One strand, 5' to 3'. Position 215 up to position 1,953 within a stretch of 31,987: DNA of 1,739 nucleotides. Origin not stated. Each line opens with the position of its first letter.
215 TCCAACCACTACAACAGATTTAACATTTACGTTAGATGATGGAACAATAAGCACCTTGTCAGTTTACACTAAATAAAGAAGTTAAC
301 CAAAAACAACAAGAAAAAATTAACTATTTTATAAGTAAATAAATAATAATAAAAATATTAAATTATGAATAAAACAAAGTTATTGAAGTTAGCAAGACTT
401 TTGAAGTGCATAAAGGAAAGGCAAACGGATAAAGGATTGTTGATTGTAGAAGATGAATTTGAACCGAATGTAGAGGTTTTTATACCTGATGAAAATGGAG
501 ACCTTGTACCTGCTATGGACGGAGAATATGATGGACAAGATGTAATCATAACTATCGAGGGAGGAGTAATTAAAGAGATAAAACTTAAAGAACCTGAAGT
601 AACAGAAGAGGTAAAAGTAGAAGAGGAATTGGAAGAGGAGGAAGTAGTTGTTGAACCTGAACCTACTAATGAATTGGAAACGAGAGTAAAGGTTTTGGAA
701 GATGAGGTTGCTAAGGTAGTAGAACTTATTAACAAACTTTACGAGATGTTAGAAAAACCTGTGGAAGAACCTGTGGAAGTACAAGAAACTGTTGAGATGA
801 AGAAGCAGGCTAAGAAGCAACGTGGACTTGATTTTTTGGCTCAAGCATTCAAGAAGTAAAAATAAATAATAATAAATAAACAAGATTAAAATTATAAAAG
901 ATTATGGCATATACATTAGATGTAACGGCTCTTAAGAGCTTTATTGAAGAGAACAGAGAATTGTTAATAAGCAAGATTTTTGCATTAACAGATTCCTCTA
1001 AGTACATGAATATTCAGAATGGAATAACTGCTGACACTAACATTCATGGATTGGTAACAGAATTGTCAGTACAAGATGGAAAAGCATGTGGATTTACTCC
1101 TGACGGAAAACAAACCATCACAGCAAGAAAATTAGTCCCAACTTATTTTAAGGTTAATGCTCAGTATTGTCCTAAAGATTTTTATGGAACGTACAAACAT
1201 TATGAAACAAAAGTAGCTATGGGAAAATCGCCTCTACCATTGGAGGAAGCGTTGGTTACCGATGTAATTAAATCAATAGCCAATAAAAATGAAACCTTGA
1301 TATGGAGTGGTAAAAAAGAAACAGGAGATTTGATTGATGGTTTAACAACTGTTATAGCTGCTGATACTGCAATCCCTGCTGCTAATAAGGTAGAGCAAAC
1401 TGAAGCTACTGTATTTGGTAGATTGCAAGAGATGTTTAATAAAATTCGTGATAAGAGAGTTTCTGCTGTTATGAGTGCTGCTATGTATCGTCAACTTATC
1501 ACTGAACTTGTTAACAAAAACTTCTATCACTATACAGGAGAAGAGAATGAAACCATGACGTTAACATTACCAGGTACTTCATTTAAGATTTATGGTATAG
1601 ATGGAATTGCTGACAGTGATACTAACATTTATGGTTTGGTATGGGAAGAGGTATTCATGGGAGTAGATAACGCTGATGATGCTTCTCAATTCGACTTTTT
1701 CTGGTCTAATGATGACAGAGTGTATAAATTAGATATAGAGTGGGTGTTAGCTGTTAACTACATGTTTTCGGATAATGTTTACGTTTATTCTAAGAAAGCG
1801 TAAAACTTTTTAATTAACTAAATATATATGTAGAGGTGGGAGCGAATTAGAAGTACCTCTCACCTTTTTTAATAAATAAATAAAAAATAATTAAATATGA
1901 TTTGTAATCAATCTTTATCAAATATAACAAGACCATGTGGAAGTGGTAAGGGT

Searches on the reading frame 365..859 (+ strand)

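Call 12: search_protein_families(library=phrogs, proteins=[window:365-859:+], max_evalue=0.01)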
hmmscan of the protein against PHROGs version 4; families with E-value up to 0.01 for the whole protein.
window:365-859:+ (164 aa): 1 family
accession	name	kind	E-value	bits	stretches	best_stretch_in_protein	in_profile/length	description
phrog_3934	-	unknown function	0.0073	16.6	1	87-155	108-159/336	-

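Call 71: search_protein_families(library=pfam, proteins=[window:365-859:+], max_evalue=0.05)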
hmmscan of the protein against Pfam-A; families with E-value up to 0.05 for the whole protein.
window:365-859:+ (164 aa): 1 family
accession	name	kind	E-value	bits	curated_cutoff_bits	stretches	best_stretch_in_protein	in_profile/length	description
PF07009.16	NusG_II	-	0.012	16.2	29.6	1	52-97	18-63/107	NusG domain II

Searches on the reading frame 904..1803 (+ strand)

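Call 12: search_protein_families(library=phrogs, proteins=[window:904-1803:+], max_evalue=0.01)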
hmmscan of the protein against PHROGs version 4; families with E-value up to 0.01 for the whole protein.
window:904-1803:+ (299 aa): 2 families
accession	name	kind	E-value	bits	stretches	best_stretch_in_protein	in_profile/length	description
phrog_11320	-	unknown function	7.6e-14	52.3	1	34-298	34-307/324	-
phrog_23379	-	unknown function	0.0079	16.6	0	174-230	10-66/195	-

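Call 71: search_protein_families(library=pfam, proteins=[window:904-1803:+], max_evalue=0.05)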
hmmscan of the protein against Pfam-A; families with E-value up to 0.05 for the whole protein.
window:904-1803:+ (299 aa): 1 family
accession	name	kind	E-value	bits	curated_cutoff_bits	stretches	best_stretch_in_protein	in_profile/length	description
PF04454.18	Linocin_M18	-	0.0094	15.7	24.3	1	119-201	105-184/253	Encapsulating protein for peroxidase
